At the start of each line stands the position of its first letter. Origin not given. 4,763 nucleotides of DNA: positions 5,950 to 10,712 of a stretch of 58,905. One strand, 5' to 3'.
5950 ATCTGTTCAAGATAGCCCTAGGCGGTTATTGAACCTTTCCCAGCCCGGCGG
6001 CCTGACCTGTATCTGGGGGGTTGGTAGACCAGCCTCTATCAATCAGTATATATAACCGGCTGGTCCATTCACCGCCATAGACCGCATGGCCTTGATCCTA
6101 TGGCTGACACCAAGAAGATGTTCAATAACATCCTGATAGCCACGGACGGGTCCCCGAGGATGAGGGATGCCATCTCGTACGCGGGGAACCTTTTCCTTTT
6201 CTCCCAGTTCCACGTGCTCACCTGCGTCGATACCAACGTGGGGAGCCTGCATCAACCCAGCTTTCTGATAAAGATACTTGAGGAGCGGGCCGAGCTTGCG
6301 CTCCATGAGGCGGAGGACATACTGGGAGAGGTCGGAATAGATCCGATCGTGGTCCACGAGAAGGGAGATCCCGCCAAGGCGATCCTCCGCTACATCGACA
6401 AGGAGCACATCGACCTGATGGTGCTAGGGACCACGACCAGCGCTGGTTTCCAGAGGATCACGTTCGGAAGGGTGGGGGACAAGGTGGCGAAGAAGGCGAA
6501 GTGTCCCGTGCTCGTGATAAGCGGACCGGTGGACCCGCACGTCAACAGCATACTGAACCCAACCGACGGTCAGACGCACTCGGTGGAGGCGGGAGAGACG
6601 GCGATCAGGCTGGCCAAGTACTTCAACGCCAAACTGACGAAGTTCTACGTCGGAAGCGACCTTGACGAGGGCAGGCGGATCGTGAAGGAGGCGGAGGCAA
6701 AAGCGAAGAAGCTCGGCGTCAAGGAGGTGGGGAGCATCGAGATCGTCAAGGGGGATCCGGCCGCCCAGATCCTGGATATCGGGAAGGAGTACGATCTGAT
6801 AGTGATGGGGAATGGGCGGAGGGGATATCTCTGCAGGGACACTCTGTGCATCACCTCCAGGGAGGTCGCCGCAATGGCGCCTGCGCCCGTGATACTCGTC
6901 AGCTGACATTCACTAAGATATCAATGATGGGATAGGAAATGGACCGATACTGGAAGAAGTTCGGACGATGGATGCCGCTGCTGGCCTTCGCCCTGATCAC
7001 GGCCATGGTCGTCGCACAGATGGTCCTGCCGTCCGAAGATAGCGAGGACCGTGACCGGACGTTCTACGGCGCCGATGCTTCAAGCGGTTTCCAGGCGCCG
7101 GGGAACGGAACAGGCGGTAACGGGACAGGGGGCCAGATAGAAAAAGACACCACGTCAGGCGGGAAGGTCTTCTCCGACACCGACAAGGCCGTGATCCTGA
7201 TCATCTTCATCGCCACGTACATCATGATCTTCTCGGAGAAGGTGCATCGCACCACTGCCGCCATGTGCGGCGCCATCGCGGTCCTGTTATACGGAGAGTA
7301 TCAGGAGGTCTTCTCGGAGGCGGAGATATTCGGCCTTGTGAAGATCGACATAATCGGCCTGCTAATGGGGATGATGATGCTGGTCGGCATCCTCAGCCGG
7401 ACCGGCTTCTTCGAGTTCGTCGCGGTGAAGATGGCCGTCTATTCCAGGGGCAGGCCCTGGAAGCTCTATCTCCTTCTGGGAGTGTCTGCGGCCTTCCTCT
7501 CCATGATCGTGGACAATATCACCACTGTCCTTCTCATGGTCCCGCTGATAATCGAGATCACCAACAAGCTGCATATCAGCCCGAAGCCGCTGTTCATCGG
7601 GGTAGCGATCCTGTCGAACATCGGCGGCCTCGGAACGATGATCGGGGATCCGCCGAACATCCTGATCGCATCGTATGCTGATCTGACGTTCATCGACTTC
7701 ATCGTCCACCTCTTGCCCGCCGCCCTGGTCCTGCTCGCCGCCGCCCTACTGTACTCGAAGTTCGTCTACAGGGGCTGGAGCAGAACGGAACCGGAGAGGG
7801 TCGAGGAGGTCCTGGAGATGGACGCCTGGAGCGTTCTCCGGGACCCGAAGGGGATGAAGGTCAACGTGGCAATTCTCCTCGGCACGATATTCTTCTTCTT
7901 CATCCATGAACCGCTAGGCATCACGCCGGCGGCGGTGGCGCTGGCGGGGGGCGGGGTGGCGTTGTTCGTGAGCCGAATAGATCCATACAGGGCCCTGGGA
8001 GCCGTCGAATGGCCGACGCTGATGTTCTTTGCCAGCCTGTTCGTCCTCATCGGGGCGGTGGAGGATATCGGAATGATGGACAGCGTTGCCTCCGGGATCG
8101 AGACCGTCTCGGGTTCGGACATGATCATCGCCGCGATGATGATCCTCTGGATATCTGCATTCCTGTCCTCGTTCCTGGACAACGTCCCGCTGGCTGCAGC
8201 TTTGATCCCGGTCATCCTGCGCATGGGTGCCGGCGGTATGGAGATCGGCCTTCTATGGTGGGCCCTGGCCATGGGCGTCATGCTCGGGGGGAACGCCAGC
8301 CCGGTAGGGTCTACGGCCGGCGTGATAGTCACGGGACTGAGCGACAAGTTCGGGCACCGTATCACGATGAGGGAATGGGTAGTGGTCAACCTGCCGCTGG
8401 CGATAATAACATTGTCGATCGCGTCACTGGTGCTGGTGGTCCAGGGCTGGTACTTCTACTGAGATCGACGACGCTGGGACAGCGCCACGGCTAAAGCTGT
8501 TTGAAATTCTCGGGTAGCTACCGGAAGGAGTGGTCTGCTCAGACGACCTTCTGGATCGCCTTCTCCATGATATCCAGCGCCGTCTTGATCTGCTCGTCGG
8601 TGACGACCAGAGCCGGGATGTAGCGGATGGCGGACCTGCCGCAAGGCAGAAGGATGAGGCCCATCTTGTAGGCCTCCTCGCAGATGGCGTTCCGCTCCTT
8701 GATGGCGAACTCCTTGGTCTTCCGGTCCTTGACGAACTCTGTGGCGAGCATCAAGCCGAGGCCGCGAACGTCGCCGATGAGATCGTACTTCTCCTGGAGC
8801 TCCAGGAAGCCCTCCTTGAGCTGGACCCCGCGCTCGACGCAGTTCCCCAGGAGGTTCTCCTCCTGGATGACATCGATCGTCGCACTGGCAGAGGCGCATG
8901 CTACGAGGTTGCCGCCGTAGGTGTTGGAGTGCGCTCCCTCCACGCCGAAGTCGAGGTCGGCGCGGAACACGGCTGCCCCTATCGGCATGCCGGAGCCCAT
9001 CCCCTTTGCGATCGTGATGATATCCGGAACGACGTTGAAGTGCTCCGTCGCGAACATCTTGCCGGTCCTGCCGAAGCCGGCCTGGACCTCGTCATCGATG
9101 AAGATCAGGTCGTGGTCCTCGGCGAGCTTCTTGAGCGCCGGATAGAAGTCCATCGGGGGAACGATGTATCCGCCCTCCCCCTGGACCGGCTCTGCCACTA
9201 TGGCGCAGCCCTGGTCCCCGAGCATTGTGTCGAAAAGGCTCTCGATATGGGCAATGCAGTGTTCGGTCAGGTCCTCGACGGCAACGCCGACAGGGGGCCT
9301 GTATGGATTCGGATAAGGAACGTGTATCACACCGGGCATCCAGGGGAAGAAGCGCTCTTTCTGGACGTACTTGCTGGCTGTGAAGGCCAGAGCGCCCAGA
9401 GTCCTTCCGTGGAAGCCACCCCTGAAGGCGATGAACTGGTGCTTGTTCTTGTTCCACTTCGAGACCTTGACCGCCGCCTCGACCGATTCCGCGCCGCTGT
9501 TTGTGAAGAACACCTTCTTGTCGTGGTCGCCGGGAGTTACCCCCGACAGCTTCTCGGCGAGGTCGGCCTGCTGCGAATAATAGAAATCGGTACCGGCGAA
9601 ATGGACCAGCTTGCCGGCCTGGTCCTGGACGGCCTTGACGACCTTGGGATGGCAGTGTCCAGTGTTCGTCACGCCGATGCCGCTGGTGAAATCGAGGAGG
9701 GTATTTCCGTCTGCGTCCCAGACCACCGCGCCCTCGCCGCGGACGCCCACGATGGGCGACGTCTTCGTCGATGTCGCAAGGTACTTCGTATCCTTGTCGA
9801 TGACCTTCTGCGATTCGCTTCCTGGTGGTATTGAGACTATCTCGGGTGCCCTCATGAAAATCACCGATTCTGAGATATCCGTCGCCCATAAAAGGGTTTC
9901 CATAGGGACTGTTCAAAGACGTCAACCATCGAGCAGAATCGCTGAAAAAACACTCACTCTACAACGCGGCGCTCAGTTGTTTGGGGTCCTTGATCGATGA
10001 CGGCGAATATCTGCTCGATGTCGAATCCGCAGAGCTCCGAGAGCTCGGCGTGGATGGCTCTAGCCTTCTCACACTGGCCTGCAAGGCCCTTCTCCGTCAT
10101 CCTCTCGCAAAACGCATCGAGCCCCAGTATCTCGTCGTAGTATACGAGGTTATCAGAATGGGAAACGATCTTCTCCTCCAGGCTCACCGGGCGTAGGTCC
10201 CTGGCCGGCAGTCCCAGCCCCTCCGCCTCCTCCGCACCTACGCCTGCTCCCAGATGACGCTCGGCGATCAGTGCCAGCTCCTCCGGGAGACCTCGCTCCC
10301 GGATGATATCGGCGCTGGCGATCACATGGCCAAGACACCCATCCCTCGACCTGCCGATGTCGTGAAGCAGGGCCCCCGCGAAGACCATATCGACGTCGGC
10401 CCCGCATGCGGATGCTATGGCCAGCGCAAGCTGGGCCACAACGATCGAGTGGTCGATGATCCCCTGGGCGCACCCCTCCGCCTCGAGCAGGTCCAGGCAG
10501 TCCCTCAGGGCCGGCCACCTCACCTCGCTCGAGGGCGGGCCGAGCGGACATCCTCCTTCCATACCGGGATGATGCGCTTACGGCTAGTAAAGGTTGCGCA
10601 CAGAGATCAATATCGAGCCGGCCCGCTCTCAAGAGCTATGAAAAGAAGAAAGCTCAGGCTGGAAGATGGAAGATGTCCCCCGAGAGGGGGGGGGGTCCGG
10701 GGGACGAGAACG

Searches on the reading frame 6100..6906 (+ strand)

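Call 30: search_protein_families(library=pfam, proteins=[window:6100-6906:+], max_evalue=0.001)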
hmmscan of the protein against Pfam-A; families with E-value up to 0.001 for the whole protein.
window:6100-6906:+ (268 aa): 1 family
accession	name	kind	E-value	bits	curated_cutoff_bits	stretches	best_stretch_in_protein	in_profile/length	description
PF00582.32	Usp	-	3.4e-34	118.9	24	2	7-140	1-140/141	Universal stress protein family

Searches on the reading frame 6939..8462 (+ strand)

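Call 17: search_protein_families(library=pfam, proteins=[window:6939-8462:+], max_evalue=0.001)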
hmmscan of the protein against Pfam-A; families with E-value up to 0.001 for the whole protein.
window:6939-8462:+ (507 aa): 3 families
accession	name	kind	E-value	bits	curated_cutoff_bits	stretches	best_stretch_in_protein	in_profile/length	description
PF03600.22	CitMHS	-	2e-78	264.3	31.9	1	94-446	1-336/336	Citrate transporter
PF02040.21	ArsB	-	3.3e-14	53.5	22.2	1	88-498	4-418/423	Arsenical pump membrane protein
PF06450.18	NhaB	-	2.3e-08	33.8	27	1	223-498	210-494/515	Bacterial Na+/H+ antiporter B (NhaB)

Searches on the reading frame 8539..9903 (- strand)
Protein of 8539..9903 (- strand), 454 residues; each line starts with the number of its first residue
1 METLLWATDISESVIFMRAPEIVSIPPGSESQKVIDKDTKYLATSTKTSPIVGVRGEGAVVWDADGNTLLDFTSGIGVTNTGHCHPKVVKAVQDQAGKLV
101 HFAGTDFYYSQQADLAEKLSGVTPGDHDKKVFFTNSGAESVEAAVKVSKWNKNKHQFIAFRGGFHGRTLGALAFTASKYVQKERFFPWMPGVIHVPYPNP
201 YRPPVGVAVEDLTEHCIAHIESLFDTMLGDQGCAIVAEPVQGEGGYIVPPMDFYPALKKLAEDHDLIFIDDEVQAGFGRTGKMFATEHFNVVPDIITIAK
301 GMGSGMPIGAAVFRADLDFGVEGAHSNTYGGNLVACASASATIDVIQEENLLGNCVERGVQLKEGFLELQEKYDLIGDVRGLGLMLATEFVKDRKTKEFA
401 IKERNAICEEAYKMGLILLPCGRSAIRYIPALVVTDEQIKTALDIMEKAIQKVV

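Call 30: search_protein_families(library=pfam, proteins=[window:8539-9903:-], max_evalue=0.001)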
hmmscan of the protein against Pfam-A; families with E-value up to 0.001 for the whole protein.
window:8539-9903:- (454 aa): 1 family
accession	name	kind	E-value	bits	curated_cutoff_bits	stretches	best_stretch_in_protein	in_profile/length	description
PF00202.27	Aminotran_3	-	2.1e-121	405.9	30.5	1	45-450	5-403/403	Aminotransferase class-III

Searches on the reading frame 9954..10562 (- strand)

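Call 30: search_protein_families(library=pfam, proteins=[window:9954-10562:-], max_evalue=0.001)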
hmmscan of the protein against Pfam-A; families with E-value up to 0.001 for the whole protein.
window:9954-10562:- (202 aa): 2 families
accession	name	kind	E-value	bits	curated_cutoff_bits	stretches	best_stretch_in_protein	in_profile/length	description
PF01966.28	HD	-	5.3e-16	59.4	22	1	36-139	2-113/116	HD domain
PF08668.18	HDOD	-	0.00019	21.4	22.9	1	32-71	92-132/196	HDOD domain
